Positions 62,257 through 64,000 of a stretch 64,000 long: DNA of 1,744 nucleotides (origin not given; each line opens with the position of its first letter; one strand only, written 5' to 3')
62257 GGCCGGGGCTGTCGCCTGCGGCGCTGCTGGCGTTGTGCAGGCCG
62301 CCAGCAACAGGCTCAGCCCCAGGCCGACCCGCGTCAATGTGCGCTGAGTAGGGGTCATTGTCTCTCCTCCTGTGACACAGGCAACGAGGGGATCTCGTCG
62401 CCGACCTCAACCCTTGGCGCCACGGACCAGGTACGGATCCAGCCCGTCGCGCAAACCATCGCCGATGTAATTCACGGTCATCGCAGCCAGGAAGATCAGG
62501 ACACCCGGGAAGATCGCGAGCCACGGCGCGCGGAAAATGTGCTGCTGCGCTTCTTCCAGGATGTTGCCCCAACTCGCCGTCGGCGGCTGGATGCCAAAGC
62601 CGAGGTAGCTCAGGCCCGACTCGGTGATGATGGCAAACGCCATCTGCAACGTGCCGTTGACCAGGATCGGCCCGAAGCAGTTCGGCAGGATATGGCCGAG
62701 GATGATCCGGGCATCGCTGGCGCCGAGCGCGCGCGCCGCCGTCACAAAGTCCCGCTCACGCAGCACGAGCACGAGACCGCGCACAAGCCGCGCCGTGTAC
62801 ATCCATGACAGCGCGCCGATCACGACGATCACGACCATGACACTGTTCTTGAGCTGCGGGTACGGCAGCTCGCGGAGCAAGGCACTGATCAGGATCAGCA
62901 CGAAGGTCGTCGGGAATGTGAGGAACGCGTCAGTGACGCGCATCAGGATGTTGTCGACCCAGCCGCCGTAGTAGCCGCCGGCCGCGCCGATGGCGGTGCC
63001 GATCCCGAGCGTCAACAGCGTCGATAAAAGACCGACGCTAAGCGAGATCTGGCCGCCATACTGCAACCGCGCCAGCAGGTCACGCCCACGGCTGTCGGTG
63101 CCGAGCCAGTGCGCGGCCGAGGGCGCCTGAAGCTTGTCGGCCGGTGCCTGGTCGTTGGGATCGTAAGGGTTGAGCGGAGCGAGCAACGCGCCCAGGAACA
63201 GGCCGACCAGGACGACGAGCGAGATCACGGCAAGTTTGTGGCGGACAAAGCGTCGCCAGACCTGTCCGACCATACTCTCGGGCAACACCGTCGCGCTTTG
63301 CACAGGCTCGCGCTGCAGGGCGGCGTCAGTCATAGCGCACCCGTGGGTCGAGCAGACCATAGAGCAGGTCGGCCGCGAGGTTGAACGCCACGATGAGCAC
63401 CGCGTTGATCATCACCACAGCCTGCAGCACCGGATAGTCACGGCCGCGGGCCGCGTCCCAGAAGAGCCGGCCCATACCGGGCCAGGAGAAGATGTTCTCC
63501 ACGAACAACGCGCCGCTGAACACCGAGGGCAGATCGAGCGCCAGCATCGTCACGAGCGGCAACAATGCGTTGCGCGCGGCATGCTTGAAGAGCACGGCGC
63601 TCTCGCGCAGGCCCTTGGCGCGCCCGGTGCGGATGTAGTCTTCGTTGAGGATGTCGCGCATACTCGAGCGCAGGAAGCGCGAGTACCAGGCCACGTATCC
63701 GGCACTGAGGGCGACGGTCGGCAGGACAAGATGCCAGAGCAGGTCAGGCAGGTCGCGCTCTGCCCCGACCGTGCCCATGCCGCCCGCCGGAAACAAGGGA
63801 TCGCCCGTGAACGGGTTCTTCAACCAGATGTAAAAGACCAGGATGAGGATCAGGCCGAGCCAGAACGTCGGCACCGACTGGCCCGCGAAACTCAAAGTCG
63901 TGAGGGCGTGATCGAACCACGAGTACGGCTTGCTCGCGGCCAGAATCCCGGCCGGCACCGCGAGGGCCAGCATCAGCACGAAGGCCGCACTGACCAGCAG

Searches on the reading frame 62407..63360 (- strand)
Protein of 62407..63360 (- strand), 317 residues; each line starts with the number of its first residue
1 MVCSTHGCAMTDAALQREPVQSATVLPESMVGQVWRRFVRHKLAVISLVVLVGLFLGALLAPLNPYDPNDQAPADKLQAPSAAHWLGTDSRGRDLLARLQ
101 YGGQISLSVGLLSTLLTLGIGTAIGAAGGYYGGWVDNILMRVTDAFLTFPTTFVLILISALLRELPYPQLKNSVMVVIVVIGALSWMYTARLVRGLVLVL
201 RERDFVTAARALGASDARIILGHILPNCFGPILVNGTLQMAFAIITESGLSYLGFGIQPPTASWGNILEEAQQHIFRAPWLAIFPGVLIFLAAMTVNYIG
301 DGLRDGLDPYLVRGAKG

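Call 8: search_protein_families(library=pfam, proteins=[window:62407-63360:-], max_evalue=0.00001)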
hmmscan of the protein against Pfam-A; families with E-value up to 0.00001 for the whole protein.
window:62407-63360:- (317 aa): 2 families
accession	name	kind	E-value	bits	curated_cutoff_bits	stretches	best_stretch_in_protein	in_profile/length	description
PF00528.27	BPD_transp_1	-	2.3e-27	96.3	26.4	1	121-309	3-180/184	Binding-protein-dependent transport system inner membrane component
PF12911.12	OppC_N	-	3e-15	56.3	23.9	1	30-80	2-53/53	N-terminal TM domain of oligopeptide transport permease C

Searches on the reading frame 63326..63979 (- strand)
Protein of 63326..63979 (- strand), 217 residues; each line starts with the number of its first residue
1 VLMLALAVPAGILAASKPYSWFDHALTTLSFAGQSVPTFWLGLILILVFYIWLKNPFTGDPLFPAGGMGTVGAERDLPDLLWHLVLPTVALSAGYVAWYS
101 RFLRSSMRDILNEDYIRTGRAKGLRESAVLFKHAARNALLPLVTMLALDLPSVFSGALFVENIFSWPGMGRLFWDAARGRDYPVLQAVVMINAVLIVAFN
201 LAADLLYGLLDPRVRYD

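Call 8: search_protein_families(library=pfam, proteins=[window:63326-63979:-], max_evalue=0.00001)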
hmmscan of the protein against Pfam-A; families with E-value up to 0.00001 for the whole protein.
window:63326-63979:- (217 aa): 1 family
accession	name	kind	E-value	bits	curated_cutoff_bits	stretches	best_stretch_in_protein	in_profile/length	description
PF00528.27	BPD_transp_1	-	3.6e-47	160.9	26.4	1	7-215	1-183/184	Binding-protein-dependent transport system inner membrane component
